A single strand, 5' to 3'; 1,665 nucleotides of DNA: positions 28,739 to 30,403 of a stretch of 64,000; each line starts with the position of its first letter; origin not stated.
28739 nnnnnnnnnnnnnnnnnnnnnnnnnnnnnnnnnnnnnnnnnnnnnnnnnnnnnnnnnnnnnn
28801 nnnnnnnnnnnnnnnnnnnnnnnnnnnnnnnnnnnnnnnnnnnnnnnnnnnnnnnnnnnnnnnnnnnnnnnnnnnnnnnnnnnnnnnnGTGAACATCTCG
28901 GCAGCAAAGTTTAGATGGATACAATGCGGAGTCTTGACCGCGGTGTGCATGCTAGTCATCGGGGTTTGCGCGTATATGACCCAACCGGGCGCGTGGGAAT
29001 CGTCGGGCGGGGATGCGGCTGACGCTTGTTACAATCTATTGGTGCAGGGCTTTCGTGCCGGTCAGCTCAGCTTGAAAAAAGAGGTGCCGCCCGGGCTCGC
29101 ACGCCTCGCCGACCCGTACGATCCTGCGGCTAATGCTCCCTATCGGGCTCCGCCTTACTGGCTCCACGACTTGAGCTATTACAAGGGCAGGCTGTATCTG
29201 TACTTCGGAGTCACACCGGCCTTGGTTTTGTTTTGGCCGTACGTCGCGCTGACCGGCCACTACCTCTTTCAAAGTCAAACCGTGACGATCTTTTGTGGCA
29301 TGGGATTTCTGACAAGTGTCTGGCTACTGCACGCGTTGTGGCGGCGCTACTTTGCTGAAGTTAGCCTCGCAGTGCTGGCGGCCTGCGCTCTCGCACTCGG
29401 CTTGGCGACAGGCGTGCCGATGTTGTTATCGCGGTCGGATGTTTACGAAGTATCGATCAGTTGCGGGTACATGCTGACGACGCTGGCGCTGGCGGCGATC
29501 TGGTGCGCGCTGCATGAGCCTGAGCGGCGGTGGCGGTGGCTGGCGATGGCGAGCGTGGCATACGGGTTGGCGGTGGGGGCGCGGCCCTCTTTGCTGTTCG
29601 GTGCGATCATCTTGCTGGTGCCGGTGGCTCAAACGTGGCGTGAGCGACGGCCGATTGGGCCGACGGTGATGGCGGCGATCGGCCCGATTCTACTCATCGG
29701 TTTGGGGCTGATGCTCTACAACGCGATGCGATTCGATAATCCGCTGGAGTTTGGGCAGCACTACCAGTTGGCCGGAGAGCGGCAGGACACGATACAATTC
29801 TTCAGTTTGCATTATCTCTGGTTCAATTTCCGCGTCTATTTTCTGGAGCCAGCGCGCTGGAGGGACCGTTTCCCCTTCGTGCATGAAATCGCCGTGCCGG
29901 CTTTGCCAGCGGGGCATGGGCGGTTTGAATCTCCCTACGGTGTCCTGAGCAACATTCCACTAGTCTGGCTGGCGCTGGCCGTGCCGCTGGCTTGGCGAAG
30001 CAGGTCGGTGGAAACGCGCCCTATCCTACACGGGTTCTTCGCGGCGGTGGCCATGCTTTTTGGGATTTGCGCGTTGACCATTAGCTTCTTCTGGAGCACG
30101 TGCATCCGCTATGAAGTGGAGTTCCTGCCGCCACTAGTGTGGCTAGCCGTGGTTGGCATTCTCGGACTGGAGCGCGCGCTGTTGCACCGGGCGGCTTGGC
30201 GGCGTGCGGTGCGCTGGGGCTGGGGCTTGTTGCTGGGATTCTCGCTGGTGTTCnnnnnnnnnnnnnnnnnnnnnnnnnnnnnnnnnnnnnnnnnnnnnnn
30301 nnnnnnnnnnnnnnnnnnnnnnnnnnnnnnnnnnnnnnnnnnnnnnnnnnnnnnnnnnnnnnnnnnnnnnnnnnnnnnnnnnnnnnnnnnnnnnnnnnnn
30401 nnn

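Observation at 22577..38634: HlyD adaptor and ABC-2 exporter split apart by four intercalated GT-C-like/TPR membrane proteins, followed by a pseudopilin, a 966-aa surface protein and a fifth paralog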

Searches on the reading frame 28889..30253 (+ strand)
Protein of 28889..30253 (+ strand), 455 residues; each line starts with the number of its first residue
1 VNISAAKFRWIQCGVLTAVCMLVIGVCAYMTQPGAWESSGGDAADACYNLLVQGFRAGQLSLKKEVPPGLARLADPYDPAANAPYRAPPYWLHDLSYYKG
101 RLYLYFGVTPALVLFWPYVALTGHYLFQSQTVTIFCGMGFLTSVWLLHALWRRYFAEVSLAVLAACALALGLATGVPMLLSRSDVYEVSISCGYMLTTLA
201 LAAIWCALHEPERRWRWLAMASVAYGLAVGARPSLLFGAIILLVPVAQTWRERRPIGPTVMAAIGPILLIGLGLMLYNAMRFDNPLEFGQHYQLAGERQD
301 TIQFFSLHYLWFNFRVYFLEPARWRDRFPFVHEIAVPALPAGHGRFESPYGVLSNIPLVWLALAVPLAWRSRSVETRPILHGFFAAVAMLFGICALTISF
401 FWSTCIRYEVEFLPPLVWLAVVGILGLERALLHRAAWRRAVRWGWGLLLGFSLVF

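Call 26: search_solved_structures(query=window:28889-30253:+, max_evalue=1)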
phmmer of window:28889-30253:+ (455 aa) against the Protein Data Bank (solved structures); distinct sequences matched with E-value up to 1: 0.

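Call 28: find_homologous_proteins(query=window:28889-30253:+, max_evalue=0.00001)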
Query window:28889-30253:+ (455 aa): 2153 proteins with E <= 0.00001 among 8000 candidates; the best 120 are listed.
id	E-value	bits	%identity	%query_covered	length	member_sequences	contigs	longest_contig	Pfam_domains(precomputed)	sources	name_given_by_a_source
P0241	9.0e-294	993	100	96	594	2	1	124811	PF03704.24,PF13431.13,PF23914.2,PF13414.13,PF13176.13,PF13428.13,PF13374.13,PF14559.13,PF24575.2,PF13371.13,PF00515.35,PF12895.14,PF13424.13,PF21033.5,PF13432.13,PF13181.13,PF07719.24,PF13174.13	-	-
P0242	8.5e-223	759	76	99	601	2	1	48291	PF03704.24,PF13431.13,PF23914.2,PF13414.13,PF13176.13,PF13428.13,PF13374.13,PF07721.21,PF14559.13,PF24575.2,PF13371.13,PF00515.35,PF13424.13,PF21033.5,PF13432.13,PF13181.13,PF14561.13,PF07719.24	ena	-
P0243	5.3e-215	733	75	99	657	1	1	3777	PF13414.13,PF12569.15,PF13374.13,PF07721.21,PF24575.2,PF00515.35,PF13424.13,PF13429.13,PF14561.13,PF07719.24,PF13174.13,PF20308.5,PF25063.1,PF13431.13,PF23914.2,PF13176.13,PF13428.13,PF25064.2,PF14559.13,PF13371.13,PF12895.14,PF21033.5,PF13432.13,PF13181.13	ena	-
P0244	3.1e-214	730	74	99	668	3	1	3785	PF03704.24,PF13431.13,PF23914.2,PF13414.13,PF13176.13,PF13428.13,PF25064.2,PF13374.13,PF07721.21,PF14559.13,PF24575.2,PF13371.13,PF00515.35,PF12895.14,PF13424.13,PF21033.5,PF13432.13,PF13429.13,PF13181.13,PF07719.24,PF13174.13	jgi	jgi:tetratricopeptide (TPR) repeat protein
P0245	1.0e-211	722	73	100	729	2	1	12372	PF25063.1,PF03704.24,PF13431.13,PF23914.2,PF13414.13,PF21244.4,PF10952.16,PF13176.13,PF13428.13,PF25064.2,PF13374.13,PF14559.13,PF24575.2,PF13371.13,PF00515.35,PF12895.14,PF13424.13,PF21033.5,PF13432.13,PF13429.13,PF13181.13,PF07719.24,PF13174.13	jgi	-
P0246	1.6e-211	722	74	100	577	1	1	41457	PF14559.13,PF13431.13,PF13414.13,PF13371.13,PF00515.35,PF13424.13,PF13432.13,PF13428.13,PF13181.13,PF07719.24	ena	-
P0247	5.0e-211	720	73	98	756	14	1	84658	PF03704.24,PF13431.13,PF23914.2,PF13414.13,PF13176.13,PF13428.13,PF13374.13,PF14559.13,PF24575.2,PF13371.13,PF00515.35,PF13424.13,PF13432.13,PF13181.13,PF07719.24,PF13174.13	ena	-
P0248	3.1e-208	711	73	99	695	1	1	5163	PF03704.24,PF13431.13,PF23914.2,PF13414.13,PF10952.16,PF13176.13,PF13428.13,PF25064.2,PF13374.13,PF14559.13,PF24575.2,PF13371.13,PF00515.35,PF12895.14,PF13424.13,PF21033.5,PF13432.13,PF13429.13,PF13181.13,PF14561.13,PF07719.24,PF13174.13,PF10373.16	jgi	jgi:tetratricopeptide (TPR) repeat protein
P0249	6.5e-208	710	74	97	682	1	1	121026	PF25063.1,PF03704.24,PF13431.13,PF23914.2,PF13414.13,PF10952.16,PF13176.13,PF13428.13,PF13374.13,PF07721.21,PF14559.13,PF24575.2,PF13371.13,PF00515.35,PF12895.14,PF13424.13,PF21033.5,PF13432.13,PF13429.13,PF13181.13,PF14561.13,PF07719.24,PF13174.13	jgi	jgi:tetratricopeptide (TPR) repeat protein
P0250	1.7e-207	708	73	99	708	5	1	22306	PF03704.24,PF13414.13,PF10952.16,PF13374.13,PF07721.21,PF24575.2,PF00515.35,PF13424.13,PF13429.13,PF14561.13,PF07719.24,PF13174.13,PF20308.5,PF25063.1,PF13431.13,PF23914.2,PF13176.13,PF24885.2,PF13428.13,PF25064.2,PF14559.13,PF13371.13,PF12895.14,PF21033.5,PF13432.13,PF13181.13,PF10373.16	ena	-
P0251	1.5e-206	705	72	100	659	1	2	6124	PF03704.24,PF13431.13,PF23914.2,PF13414.13,PF13176.13,PF13428.13,PF13374.13,PF07721.21,PF14559.13,PF24575.2,PF13371.13,PF00515.35,PF12895.14,PF13424.13,PF21033.5,PF13432.13,PF13181.13,PF14561.13,PF07719.24,PF13174.13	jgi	jgi:tetratricopeptide (TPR) repeat protein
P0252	7.0e-206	703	72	97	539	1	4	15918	PF14559.13,PF13431.13,PF13414.13,PF00515.35,PF13424.13,PF13176.13,PF13432.13,PF13428.13,PF13181.13,PF07719.24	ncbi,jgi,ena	ncbi:MAG: tetratricopeptide repeat protein [Verrucomicrobiia bacterium]|jgi:tetratricopeptide (TPR) 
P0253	9.0e-206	703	71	100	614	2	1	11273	PF13431.13,PF13414.13,PF13176.13,PF13428.13,PF13374.13,PF07721.21,PF14559.13,PF24575.2,PF13371.13,PF00515.35,PF12895.14,PF13424.13,PF13432.13,PF13181.13,PF07719.24,PF13174.13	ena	-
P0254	9.4e-206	702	70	99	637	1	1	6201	PF03704.24,PF13431.13,PF23914.2,PF13414.13,PF13176.13,PF13428.13,PF13374.13,PF14559.13,PF24575.2,PF13371.13,PF00515.35,PF12895.14,PF13424.13,PF21033.5,PF13432.13,PF13429.13,PF13181.13,PF14561.13,PF07719.24,PF13174.13,PF20308.5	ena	-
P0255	1.4e-205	702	70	99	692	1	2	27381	PF03704.24,PF13414.13,PF21545.4,PF13374.13,PF07721.21,PF24575.2,PF00515.35,PF13424.13,PF14938.13,PF13429.13,PF14561.13,PF07719.24,PF13174.13,PF20308.5,PF25063.1,PF13431.13,PF23914.2,PF13176.13,PF13428.13,PF25064.2,PF14559.13,PF13371.13,PF12895.14,PF21033.5,PF13432.13,PF13181.13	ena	-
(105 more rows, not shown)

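Call 62: search_protein_families(library=pfam, proteins=[window:28889-30253:+], max_evalue=10)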
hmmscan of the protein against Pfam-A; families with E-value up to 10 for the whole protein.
window:28889-30253:+ (455 aa): 1 family
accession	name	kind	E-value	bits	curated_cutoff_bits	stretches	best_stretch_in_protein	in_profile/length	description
PF14351.11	DUF4401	-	0.49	10.2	30.4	1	379-452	108-180/307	Domain of unknown function (DUF4401)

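Call 64: search_protein_representatives(protein=window:28889-30253:+)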
Query: 455 residues. Proteins with E-value up to 0.001 (for the whole library): 4513; up to 1e-10: 3505; up to 1e-30: 888. The best 150 are listed.
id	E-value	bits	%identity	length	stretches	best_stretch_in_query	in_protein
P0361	7.9e-185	631.8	67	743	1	4-455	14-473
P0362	5.2e-173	592.8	61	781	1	3-455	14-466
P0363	1.1e-161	555.5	61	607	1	20-455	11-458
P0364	8.5e-155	532.8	64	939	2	9-254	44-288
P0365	1.5e-152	525.4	57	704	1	6-455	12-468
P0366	5.1e-151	520.3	78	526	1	89-399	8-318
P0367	1.6e-149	515.4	55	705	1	7-455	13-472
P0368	2.8e-148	511.3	60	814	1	8-455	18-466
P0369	3.7e-143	494.4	55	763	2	210-455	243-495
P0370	5.3e-142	490.6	70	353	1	112-438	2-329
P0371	5.7e-139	480.6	55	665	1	15-455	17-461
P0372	2.3e-138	478.6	59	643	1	8-455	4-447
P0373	6.7e-133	460.5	56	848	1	20-455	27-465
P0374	1.9e-130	452.5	53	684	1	4-455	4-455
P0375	3.3e-129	448.4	52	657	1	8-454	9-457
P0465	2.8e-86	306.8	41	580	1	10-451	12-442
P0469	4.8e-85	302.7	40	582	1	20-453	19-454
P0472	2.7e-83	297.0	40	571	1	9-452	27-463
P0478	1.1e-79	285.0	40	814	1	9-455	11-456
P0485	2.0e-77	277.6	39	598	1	17-447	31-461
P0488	7.3e-77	275.7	40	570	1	23-454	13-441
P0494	9.2e-75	268.8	41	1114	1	10-455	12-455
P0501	7.4e-73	262.5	41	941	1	22-448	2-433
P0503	7.6e-73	262.5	41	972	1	34-455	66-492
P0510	1.5e-71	258.2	42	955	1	47-455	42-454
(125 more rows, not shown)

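Call 65: search_protein_families(library=pfam, proteins=[P0465, P0469, P0472, P0478, P0485, P0488, P0494, P0501, P0503, P0510], max_evalue=0.01)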
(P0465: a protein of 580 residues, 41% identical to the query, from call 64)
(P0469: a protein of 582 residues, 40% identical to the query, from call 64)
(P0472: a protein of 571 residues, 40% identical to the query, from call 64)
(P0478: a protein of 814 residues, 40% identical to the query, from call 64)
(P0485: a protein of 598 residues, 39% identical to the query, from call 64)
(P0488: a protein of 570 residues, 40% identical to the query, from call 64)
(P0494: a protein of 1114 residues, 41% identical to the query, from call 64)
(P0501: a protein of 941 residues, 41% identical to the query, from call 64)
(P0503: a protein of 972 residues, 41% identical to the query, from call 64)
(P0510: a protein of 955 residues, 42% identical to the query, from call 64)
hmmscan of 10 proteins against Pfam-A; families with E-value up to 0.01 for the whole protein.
P0465 (580 aa): 9 families
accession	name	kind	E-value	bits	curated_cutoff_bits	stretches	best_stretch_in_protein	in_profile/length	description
PF13432.12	TPR_16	-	2.2e-09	38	32.7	1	495-558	2-65/65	Tetratricopeptide repeat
PF13414.12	TPR_11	-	4.5e-09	36.3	26.8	1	505-534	9-38/42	TPR repeat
PF00515.34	TPR_1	-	7.2e-09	35.5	27.8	1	490-523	1-34/34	Tetratricopeptide repeat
PF13371.12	TPR_9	-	1.3e-08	35.2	35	1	465-527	4-66/73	Tetratricopeptide repeat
PF07719.23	TPR_2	-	9.6e-08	32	27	1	490-523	1-34/34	Tetratricopeptide repeat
PF13431.12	TPR_17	-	0.0001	22.7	24.4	0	513-544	2-33/34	Tetratricopeptide repeat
PF14559.12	TPR_19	-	0.00079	20.1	25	1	505-560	6-61/68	Tetratricopeptide repeat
PF13424.12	TPR_12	-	0.00083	19.9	30.1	1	490-554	3-75/77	Tetratricopeptide repeat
PF13181.12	TPR_8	-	0.0019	18.7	25.7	0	524-556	1-33/34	Tetratricopeptide repeat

P0469 (582 aa): 10 families
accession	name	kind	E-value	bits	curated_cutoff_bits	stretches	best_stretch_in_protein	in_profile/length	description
PF07719.23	TPR_2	-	1.4e-10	40.9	27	0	471-497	6-32/34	Tetratricopeptide repeat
PF00515.34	TPR_1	-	8.6e-10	38.5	27.8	0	538-567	3-32/34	Tetratricopeptide repeat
PF14559.12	TPR_19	-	1.6e-08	35.2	25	1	514-577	3-66/68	Tetratricopeptide repeat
PF13181.12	TPR_8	-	4.1e-08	33.2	25.7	0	537-567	2-32/34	Tetratricopeptide repeat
PF13414.12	TPR_11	-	2.9e-05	24.1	26.8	0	473-503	1-31/42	TPR repeat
PF13428.12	TPR_14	-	0.00017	22.4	23.5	0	538-567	3-32/44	Tetratricopeptide repeat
PF13424.12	TPR_12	-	0.00022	21.8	30.1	0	536-565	3-32/77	Tetratricopeptide repeat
PF13374.12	TPR_10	-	0.00029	21.2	27.5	0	536-565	2-31/42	Tetratricopeptide repeat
PF23233.1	HAT_Syf1_CNRKL1_N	-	0.0023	18.2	27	0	518-568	76-126/161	Pre-mRNA-splicing factor Syf1/CNRKL1 N-terminal HAT repeat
PF13432.12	TPR_16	-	0.0081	17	32.7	0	471-533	2-62/65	Tetratricopeptide repeat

P0472 (571 aa): 2 families
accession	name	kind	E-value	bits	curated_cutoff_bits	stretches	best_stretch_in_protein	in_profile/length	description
PF13371.12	TPR_9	-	0.0024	18.3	35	1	476-513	29-66/73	Tetratricopeptide repeat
PF13432.12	TPR_16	-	0.0091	16.9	32.7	0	482-534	3-55/65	Tetratricopeptide repeat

P0478 (814 aa): 0 families

P0485 (598 aa): 12 families
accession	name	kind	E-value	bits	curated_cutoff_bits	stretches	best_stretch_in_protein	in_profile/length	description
PF13432.12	TPR_16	-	1.2e-14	54.9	32.7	2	485-547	3-65/65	Tetratricopeptide repeat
PF13181.12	TPR_8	-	7.9e-11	41.7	25.7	0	548-579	2-33/34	Tetratricopeptide repeat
PF14559.12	TPR_19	-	9.4e-11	42.3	25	2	524-589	2-67/68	Tetratricopeptide repeat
PF07719.23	TPR_2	-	2.2e-10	40.3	27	1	548-579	2-33/34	Tetratricopeptide repeat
PF13428.12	TPR_14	-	2.4e-07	31.2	23.5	2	514-555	2-43/44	Tetratricopeptide repeat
PF13414.12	TPR_11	-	2.9e-07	30.5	26.8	0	522-559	3-40/42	TPR repeat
PF00515.34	TPR_1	-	3e-07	30.4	27.8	0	554-579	8-33/34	Tetratricopeptide repeat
PF23914.1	TPR_CcmH_CycH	-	1.4e-05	25.5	42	1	505-561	42-98/158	Cytochrome c-type biogenesis protein H TPR domain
PF13371.12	TPR_9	-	1.5e-05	25.3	35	2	519-591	1-73/73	Tetratricopeptide repeat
PF13431.12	TPR_17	-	9.9e-05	22.8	24.4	0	538-567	4-33/34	Tetratricopeptide repeat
PF25063.1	ARM_TT21_C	-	0.00011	22.6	35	1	488-584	104-201/209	Tetratricopeptide repeat protein 21 C-terminal ARM domain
PF13424.12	TPR_12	-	0.0039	17.8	30.1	0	514-576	4-67/77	Tetratricopeptide repeat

P0488 (570 aa): 9 families
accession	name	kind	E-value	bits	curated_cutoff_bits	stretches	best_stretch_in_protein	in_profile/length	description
PF07719.23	TPR_2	-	5.8e-09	35.8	27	1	520-552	1-33/34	Tetratricopeptide repeat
PF13428.12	TPR_14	-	3.1e-08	33.9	23.5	1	520-561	1-42/44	Tetratricopeptide repeat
PF14559.12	TPR_19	-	2.5e-06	28.2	25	1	463-523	2-62/68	Tetratricopeptide repeat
PF00515.34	TPR_1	-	1.3e-05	25.3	27.8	0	527-552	8-33/34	Tetratricopeptide repeat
PF13414.12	TPR_11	-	8.3e-05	22.6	26.8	0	532-548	6-22/42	TPR repeat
PF13424.12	TPR_12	-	9.2e-05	23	30.1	0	525-552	8-40/77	Tetratricopeptide repeat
PF13174.12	TPR_6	-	0.00048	21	26.3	0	528-553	8-33/33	Tetratricopeptide repeat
PF13432.12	TPR_16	-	0.00054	20.8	32.7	1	531-568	8-45/65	Tetratricopeptide repeat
PF03704.23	BTAD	-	0.0052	17.6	22.1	0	481-547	57-123/146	Bacterial transcriptional activator domain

P0494 (1114 aa): 1 family
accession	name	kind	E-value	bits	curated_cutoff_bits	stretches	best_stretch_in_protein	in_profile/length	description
PF13231.12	PMT_2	-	0.00025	21.7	26.1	1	125-245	24-132/160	Dolichyl-phosphate-mannose-protein mannosyltransferase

P0501 (941 aa): 1 family
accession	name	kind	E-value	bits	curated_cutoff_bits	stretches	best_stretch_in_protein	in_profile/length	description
PF07433.17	DUF1513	-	0.0055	16.2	27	1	633-725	198-291/304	Protein of unknown function (DUF1513)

P0503 (972 aa): 1 family
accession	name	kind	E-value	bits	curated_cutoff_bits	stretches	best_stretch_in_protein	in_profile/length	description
PF02366.24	PMT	-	1.9e-05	24.8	22.7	1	222-282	141-204/245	Dolichyl-phosphate-mannose-protein mannosyltransferase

P0510 (955 aa): 0 families
